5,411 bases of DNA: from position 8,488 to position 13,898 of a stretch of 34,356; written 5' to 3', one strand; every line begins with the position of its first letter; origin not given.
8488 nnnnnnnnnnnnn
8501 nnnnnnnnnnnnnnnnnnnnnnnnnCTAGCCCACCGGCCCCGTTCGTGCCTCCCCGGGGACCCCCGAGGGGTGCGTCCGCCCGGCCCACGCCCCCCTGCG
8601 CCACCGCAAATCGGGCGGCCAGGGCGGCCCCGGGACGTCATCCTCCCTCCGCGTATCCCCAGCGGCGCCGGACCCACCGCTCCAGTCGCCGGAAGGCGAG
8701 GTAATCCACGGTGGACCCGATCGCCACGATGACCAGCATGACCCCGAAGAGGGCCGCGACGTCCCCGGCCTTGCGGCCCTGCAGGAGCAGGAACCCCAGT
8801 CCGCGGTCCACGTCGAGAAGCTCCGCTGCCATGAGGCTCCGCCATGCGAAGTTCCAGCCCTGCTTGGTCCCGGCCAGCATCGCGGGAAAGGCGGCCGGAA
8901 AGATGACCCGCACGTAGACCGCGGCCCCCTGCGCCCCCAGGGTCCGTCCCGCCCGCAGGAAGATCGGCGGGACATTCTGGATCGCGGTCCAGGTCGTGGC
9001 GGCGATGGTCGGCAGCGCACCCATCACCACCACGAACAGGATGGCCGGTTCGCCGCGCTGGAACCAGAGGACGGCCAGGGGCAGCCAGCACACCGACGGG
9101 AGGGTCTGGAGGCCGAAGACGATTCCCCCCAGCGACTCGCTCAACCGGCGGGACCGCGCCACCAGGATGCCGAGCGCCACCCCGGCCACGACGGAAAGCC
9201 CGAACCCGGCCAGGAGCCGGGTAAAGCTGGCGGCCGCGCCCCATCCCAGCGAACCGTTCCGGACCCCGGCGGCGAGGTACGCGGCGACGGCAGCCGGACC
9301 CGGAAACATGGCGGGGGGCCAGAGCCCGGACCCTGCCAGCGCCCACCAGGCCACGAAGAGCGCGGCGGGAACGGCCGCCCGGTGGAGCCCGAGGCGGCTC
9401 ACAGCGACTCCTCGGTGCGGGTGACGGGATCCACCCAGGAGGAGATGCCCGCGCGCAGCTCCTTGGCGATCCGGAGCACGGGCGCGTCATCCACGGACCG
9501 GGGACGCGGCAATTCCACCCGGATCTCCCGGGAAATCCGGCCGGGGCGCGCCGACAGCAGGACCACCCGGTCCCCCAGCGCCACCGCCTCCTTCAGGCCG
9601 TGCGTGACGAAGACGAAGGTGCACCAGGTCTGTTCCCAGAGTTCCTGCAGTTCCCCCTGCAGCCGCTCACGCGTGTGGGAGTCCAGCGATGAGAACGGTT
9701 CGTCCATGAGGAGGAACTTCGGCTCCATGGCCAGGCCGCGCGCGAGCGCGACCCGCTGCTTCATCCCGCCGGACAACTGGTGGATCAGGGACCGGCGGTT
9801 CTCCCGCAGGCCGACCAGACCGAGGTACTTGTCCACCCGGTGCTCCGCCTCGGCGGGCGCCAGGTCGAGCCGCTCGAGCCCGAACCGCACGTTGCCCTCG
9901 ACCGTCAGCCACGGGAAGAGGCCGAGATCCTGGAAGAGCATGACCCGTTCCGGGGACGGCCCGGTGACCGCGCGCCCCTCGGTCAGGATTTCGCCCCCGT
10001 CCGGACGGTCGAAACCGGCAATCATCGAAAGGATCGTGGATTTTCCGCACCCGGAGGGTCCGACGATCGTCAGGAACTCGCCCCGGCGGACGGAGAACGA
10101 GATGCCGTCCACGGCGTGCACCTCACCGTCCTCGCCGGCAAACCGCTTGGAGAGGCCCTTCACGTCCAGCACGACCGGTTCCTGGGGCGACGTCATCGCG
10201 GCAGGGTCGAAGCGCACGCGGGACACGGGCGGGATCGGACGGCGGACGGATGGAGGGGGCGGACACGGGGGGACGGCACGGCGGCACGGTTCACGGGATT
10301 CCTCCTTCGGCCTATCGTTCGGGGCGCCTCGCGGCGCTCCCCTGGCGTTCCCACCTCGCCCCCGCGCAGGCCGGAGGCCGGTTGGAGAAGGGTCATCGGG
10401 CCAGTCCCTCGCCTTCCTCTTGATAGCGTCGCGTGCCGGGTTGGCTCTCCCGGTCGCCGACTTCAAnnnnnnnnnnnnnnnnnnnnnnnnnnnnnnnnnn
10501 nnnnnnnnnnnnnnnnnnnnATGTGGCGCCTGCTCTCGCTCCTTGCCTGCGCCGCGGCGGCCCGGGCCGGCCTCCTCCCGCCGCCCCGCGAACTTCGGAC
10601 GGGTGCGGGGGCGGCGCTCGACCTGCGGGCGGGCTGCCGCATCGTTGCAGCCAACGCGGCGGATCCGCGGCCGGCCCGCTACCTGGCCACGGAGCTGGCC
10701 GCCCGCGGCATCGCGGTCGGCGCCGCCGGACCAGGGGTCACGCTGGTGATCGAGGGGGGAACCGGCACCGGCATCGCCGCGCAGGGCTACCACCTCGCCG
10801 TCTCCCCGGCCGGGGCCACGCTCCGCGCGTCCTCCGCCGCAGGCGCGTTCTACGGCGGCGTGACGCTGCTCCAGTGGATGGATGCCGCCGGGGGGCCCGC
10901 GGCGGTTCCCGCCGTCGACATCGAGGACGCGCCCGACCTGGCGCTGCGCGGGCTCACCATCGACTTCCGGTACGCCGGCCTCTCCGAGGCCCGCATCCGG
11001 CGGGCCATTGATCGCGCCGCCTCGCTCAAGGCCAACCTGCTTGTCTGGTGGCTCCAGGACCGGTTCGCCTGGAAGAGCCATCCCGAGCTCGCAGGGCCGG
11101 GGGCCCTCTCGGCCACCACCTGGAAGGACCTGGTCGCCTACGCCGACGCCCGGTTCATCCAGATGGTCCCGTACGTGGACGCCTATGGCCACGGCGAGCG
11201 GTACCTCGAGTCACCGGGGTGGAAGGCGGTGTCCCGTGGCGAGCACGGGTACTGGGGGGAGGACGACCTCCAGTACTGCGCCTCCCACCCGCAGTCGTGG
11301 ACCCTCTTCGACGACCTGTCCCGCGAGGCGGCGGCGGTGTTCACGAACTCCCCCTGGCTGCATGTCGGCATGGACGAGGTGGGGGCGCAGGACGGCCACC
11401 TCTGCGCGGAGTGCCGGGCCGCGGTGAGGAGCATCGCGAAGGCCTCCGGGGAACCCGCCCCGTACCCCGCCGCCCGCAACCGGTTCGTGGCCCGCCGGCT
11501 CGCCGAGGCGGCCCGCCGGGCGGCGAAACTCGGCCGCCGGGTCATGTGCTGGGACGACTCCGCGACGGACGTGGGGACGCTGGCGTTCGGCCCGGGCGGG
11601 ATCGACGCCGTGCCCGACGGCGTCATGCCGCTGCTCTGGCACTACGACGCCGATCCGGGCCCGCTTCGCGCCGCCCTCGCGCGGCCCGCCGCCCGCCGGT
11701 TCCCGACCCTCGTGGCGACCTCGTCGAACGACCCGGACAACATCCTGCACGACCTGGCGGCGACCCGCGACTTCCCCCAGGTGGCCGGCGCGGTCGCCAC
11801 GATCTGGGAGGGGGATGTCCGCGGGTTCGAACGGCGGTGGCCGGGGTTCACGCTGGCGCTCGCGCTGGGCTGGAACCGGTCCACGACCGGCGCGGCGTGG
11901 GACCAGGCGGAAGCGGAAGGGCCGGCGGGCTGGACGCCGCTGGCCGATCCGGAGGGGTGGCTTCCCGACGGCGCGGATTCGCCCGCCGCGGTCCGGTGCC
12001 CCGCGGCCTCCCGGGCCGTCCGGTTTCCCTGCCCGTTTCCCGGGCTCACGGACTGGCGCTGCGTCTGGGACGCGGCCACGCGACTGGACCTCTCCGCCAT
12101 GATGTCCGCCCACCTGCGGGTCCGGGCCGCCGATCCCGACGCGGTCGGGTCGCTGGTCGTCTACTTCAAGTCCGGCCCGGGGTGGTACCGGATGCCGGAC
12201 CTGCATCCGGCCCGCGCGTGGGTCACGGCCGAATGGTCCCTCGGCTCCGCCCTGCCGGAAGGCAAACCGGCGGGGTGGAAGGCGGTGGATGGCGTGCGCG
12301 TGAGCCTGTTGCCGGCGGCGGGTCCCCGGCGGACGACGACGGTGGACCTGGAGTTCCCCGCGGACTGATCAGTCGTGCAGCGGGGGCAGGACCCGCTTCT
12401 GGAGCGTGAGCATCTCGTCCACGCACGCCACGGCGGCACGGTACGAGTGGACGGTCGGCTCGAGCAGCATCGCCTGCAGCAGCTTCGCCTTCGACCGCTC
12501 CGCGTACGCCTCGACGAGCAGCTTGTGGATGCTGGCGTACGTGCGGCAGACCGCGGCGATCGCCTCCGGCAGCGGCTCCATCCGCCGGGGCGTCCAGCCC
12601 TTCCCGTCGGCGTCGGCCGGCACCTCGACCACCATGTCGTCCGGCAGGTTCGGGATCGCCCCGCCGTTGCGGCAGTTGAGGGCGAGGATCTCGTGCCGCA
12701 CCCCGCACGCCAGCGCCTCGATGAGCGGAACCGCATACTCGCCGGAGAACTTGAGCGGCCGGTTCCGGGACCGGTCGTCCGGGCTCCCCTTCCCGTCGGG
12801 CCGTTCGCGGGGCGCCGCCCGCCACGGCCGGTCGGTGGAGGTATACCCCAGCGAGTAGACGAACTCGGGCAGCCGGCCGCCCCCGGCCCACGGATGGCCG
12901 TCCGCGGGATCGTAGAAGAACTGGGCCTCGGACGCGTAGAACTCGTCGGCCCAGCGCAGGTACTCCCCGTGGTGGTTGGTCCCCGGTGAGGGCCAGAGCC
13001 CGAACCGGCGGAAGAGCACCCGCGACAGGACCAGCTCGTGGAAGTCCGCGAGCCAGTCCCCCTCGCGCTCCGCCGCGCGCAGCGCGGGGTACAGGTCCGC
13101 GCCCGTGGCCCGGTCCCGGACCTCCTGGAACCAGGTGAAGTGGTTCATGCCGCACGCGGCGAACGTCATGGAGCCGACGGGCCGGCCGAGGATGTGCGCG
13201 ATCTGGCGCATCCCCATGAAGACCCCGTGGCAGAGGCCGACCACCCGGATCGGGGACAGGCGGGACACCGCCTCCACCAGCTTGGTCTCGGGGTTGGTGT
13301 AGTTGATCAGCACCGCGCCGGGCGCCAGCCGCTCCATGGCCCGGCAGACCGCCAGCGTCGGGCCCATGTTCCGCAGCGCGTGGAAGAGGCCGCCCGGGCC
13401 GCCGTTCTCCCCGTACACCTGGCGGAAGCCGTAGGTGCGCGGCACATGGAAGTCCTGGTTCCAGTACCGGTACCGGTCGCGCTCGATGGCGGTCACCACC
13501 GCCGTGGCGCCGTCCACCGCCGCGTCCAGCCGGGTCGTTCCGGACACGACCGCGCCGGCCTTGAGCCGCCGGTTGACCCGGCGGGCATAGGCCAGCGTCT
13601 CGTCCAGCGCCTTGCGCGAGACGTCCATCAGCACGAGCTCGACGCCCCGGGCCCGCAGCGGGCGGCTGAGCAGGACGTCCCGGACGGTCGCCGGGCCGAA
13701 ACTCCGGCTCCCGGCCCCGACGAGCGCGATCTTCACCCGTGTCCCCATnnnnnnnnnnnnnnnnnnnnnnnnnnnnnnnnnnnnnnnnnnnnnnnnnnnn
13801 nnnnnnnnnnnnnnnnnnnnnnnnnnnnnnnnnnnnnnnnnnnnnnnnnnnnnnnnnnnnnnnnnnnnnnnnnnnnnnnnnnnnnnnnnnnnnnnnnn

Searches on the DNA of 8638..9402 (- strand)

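Call 21: search_rna_families(sources=[L010, L011, L012, L013, L014], threshold=evalue, max_evalue=0.01)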
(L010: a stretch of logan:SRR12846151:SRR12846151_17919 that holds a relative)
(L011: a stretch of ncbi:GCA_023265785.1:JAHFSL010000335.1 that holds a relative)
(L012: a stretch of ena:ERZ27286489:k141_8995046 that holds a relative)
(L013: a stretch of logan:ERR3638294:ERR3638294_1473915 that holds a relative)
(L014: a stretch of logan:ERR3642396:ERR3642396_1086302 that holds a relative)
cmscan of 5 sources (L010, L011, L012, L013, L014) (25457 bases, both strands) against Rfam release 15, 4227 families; matches with E-value up to 0.01: 1.
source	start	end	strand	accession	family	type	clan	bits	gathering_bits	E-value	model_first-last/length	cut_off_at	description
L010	3294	3413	+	RF00162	SAM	Cis-reg; riboswitch;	CL00012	45.2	44.4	1.7e-07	1-108/108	no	SAM riboswitch aptamer (S box leader)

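Call 27: search_rna_families(source=L011, start=560, end=760, threshold=evalue, max_evalue=10, show_alignments=2)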
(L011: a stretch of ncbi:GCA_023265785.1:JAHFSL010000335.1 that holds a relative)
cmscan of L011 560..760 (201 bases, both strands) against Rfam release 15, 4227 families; matches with E-value up to 10: 19.
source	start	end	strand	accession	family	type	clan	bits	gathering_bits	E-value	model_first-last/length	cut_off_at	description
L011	669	724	+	RF00506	Thr_leader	Cis-reg; leader;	-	18.3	55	0.24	1-118/118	no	Threonine operon leader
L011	624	727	+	RF04312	trpB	Cis-reg;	-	16.4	59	5.4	1-107/107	no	trpB ncRNA motif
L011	601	723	+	RF00512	Leu_leader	Cis-reg; leader;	-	16.3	50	0.4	1-148/148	no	Leucine operon leader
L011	632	725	+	RF00514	His_leader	Cis-reg; leader;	-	16.3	49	1.4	1-126/126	no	Histidine operon leader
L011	640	723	+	RF02837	anti-hemB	Gene; sRNA;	-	15.5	49.5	0.2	1-81/81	no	Burkholderia RNA 7 (anti-hemB)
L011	665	725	+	RF02495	ohsC_RNA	Gene; antitoxin;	-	14.8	50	7.7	1-77/77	no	Oppression of Hydrophobic ORF by sRNA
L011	640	702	+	RF03044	Proteo-phage-1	Gene; sRNA;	-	14.4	42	2.5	1-82/82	no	Proteo-phage-1 RNA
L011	684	730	+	RF01334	CRISPR-DR21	Gene; CRISPR;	-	14.3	48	8.2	1-37/37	no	CRISPR RNA direct repeat element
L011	693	744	+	RF02401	ClpQY_promoter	Cis-reg;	-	13.9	42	0.63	1-57/57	no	ClpQY promoter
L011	611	726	+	RF01772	rnk_pseudo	Cis-reg; leader;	-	13.4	55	6.2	1-108/108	no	Pseudomonas rnk leader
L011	653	722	+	RF02869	ncS025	Gene; sRNA;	-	13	46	4.5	1-85/85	no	Burkholderia sRNA 25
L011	668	721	-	RF02628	Hrs1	Gene; sRNA;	-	12.8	56.4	4.2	1-74/74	no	Hfq-regulated sRNA 1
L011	666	723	+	RF00106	RNAI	Gene; antisense;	-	12.5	47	4.8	1-102/102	no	RNAI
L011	718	741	-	RF01962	RMST_1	Gene; lncRNA;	-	12.2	40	1.2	38-61/61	no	Rhabdomyosarcoma 2 associated transcript conserved region 1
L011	677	721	+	RF01813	rdlD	Gene; antitoxin;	-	12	50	7.6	1-66/66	no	rdlD antitoxin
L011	638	727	-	RF02632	Hrs10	Gene; sRNA;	-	11.6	108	3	1-148/148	no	Hfq-regulated sRNA 10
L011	693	719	+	RF02347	ar45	Gene; sRNA;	-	10.2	40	7.2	1-148/148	no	Alphaproteobacterial sRNA ar45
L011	590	644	+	RF00058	HgcF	Gene; snRNA; snoRNA; HACA-box;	-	9.8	70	3.2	36-91/168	no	HgcF RNA (Pab35)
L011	688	720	+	RF02744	Rev39_5p_UTR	Cis-reg;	-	6.8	88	7.7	195-227/300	no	Soft rot Enterobacteriaceae Rev 39 5'UTR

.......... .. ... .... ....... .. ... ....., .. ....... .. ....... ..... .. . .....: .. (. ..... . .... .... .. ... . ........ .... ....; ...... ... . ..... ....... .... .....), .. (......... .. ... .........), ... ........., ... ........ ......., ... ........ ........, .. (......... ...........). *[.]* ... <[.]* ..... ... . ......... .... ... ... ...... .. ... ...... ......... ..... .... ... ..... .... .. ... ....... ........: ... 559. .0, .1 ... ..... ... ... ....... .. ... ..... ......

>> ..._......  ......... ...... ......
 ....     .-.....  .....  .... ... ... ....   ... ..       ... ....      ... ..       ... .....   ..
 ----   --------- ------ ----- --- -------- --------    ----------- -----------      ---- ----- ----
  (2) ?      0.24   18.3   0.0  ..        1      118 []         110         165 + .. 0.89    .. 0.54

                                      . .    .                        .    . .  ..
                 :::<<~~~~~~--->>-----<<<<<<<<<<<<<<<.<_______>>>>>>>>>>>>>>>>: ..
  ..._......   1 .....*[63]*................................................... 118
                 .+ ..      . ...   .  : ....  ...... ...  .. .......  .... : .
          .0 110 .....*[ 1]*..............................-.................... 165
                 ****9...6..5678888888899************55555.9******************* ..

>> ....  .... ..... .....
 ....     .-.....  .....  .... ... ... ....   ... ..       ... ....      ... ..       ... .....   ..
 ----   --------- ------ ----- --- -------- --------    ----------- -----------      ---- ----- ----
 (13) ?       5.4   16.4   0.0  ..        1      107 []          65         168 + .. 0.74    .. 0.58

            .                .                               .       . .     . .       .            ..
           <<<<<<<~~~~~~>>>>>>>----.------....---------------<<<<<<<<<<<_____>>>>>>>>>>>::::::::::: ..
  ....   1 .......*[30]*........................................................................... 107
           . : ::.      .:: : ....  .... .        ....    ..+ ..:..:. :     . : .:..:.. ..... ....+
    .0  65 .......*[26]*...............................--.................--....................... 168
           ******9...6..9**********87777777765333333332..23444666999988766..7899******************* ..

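Call 73: search_rna_families(source=L010, start=3250, end=3450, threshold=evalue, max_evalue=0.001, show_alignments=1)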
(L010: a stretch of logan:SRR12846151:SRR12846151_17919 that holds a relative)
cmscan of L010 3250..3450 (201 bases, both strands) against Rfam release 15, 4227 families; matches with E-value up to 0.001: 1.
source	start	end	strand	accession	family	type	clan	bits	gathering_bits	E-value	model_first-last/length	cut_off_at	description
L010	3294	3413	+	RF00162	SAM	Cis-reg; riboswitch;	CL00012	45.2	44.4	1.3e-09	1-108/108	no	SAM riboswitch aptamer (S box leader)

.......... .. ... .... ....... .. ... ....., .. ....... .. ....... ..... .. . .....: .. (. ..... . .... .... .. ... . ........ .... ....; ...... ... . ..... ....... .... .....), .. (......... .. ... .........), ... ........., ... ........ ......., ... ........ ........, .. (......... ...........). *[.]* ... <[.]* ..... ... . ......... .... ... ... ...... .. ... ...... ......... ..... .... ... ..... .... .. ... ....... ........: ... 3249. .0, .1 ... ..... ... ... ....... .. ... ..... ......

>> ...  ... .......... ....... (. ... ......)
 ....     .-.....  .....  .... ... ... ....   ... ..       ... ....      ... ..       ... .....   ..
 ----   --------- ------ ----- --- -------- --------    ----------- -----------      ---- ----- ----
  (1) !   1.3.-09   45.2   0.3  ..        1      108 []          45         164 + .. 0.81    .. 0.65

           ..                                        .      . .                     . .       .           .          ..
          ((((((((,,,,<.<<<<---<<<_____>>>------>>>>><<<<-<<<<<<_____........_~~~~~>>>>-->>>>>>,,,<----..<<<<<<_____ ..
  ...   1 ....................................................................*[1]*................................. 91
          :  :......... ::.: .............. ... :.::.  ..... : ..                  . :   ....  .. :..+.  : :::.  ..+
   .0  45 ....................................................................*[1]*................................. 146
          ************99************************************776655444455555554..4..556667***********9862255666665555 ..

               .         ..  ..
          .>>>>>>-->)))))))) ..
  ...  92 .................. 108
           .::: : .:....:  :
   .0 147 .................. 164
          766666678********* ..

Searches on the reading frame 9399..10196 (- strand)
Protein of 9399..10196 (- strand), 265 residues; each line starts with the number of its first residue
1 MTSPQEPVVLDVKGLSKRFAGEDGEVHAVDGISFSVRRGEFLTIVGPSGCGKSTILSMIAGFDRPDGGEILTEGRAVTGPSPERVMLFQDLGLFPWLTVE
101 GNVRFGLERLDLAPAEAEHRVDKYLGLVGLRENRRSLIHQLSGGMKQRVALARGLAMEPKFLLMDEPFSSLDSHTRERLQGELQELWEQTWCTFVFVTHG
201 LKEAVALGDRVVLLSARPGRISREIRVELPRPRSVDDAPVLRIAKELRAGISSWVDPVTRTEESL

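Call 12: search_protein_families(library=ncbifam, proteins=[window:9399-10196:-], max_evalue=0.001)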
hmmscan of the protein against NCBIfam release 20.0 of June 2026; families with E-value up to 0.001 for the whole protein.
window:9399-10196:- (265 aa): 189 families (the best 25 are shown)
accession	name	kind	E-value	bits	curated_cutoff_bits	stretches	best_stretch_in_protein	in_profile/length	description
NF040729.1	ABC_ATP_SaoA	equivalog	1.9e-70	237.1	360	1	10-247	2-239/248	ABC transporter ATP-binding protein SaoA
TIGR01184.1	ntrCD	subfamily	1.9e-63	214.2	291.8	1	30-235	2-210/230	nitrate ABC transporter ATP-binding protein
TIGR03265.1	PhnT2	equivalog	1.3e-60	205.5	457.7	1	10-215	5-209/353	putative 2-aminoethylphosphonate ABC transporter ATP-binding protein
NF008421.0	PRK11248.1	equivalog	8.8e-60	202.3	357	1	10-231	2-219/255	taurine ABC transporter ATP-binding subunit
NF006987.0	PRK09452.1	equivalog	3.4e-57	193.9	482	1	6-222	14-227/378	spermidine/putrescine ABC transporter ATP-binding protein PotA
NF043075.1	MMSYN1_0197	equivalog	3.7e-55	187.2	550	1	9-215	2-207/341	spermidine/putrescine ABC transporter ATP-binding protein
TIGR01187.1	potA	subfamily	1.5e-54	185.3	355.6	1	44-221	1-179/325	polyamine ABC transporter ATP-binding protein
TIGR00968.1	3a0106s01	subfamily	2e-52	178.1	342.75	1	14-221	5-209/237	sulfate ABC transporter ATP-binding protein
NF008621.0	PRK11607.1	equivalog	4e-52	177.3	613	1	9-215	19-224/377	putrescine ABC transporter ATP-binding subunit PotG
TIGR01186.1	proV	subfamily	8.9e-51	173.1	326.6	1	24-216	4-205/363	betaine/proline/choline family ABC transporter ATP-binding protein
TIGR03258.1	PhnT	equivalog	1.7e-49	168.8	499.15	1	28-221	23-218/359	2-aminoethylphosphonate ABC transport system ATP-binding subunit PhnT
TIGR03415.1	ABC_choXWV_ATP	equivalog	7.5e-49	166.7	483.75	2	86-215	110-239/382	choline ABC transporter ATP-binding protein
NF008653.0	PRK11650.1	subfamily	1.4e-48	165.8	432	1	10-215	4-209/357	sn-glycerol-3-phosphate ABC transporter ATP-binding protein UgpC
NF008420.0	PRK11247.1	equivalog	2.2e-48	164.7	395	1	10-237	13-228/257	aliphatic sulfonates ABC transporter ATP-binding protein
NF008513.0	PRK11432.1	equivalog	1.4e-47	162.4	496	1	10-215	7-211/351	ferric ABC transporter ATP-binding protein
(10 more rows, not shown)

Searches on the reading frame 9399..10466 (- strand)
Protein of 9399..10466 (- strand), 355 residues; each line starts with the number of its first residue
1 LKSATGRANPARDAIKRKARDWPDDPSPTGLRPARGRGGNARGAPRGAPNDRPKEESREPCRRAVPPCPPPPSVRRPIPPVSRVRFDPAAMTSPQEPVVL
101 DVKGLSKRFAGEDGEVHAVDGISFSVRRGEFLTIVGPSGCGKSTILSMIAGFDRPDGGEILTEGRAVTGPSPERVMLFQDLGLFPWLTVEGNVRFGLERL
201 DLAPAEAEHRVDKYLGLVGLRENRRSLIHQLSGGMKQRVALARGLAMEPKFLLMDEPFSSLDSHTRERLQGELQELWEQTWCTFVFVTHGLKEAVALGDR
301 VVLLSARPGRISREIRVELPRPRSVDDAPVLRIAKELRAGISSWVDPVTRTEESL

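Call 5: search_protein_families(library=pfam, proteins=[window:9399-10466:-], max_evalue=0.01)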
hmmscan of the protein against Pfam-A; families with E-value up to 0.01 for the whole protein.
window:9399-10466:- (355 aa): 5 families
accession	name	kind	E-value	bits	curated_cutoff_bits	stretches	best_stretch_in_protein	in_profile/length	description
PF00005.33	ABC_tran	-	3.2e-33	115.7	25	1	120-258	2-136/137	ABC transporter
PF13304.12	AAA_21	-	1.6e-05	25.5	27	0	228-289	235-298/304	AAA domain, putative AbiEii toxin, Type IV TA system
PF02463.25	SMC_N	-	9e-05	22.4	40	0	229-289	135-197/220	RecF/RecN/SMC N terminal domain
PF03215.21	Rad17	-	0.007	16.8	23.8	0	127-150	43-66/186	Rad17 P-loop domain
PF13555.12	AAA_29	-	0.0078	16.4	27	0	121-146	14-39/61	P-loop containing region of AAA domain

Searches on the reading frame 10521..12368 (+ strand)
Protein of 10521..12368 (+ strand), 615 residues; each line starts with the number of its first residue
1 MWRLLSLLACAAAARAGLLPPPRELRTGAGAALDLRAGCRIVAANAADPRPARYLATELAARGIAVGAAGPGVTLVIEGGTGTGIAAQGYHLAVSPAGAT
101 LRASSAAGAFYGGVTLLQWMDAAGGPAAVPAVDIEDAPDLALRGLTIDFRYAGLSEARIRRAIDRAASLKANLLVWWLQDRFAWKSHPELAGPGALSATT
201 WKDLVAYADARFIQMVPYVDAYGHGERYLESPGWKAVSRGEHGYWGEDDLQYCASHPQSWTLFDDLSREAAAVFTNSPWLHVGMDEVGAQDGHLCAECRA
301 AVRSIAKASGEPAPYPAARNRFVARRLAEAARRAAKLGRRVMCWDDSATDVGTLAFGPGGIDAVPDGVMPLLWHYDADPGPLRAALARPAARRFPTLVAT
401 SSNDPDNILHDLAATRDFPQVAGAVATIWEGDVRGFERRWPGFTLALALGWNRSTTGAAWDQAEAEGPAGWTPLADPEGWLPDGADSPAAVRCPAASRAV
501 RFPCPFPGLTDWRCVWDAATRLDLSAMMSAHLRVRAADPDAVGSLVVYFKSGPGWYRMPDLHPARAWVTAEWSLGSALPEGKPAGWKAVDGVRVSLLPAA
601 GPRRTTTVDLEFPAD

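Call 12: search_protein_families(library=ncbifam, proteins=[window:10521-12368:+], max_evalue=0.001)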
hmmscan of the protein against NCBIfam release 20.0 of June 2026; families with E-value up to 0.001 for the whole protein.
window:10521-12368:+ (615 aa): 0 families

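Call 32: search_protein_families(library=pfam, proteins=[window:10521-12368:+], max_evalue=0.001)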
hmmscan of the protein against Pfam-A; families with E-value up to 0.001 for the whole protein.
window:10521-12368:+ (615 aa): 2 families
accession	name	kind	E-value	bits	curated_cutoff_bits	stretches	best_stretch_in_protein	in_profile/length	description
PF02838.20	Glyco_hydro_20b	-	1e-18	68.7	26.1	1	18-137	4-124/124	Glycosyl hydrolase family 20, domain 2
PF00728.28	Glyco_hydro_20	-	2.8e-16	60.2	22.3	1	143-352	4-227/348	Glycosyl hydrolase family 20, catalytic domain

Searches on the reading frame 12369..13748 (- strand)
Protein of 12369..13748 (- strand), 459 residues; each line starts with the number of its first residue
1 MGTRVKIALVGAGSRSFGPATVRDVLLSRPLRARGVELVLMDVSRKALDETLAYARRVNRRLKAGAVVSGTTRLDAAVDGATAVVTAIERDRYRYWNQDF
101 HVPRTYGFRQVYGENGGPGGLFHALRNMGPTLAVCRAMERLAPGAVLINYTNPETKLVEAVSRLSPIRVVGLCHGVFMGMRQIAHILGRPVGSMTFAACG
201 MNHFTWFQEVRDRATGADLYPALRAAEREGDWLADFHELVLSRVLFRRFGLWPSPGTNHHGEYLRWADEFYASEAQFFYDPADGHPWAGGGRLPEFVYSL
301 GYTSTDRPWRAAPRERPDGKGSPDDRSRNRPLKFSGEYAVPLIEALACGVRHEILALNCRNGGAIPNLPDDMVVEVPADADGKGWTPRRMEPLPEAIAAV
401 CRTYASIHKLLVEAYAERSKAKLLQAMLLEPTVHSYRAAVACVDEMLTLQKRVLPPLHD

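Call 5: search_protein_families(library=pfam, proteins=[window:12369-13748:-], max_evalue=0.01)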
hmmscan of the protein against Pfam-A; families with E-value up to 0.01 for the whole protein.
window:12369-13748:- (459 aa): 2 families
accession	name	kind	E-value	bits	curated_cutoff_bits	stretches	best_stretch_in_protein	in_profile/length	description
PF11975.13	Glyco_hydro_4C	-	1.7e-40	139.7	24.1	1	199-433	2-211/211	Family 4 glycosyl hydrolase C-terminal domain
PF02056.22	Glyco_hydro_4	-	1e-31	110.4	23.2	1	6-187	1-181/183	Family 4 glycosyl hydrolase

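Call 12: search_protein_families(library=ncbifam, proteins=[window:12369-13748:-], max_evalue=0.001)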
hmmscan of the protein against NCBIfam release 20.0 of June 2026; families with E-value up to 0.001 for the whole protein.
window:12369-13748:- (459 aa): 2 families
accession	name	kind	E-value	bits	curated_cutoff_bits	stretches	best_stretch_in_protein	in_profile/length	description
NF011657.0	PRK15076.1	subfamily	3.5e-79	266.5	486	1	5-457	3-429/432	alpha-galactosidase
NF041089.1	alpha_gluc_AglA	equivalog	9.6e-39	133.5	650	2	5-224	1-219/464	alpha-glucosidase AglA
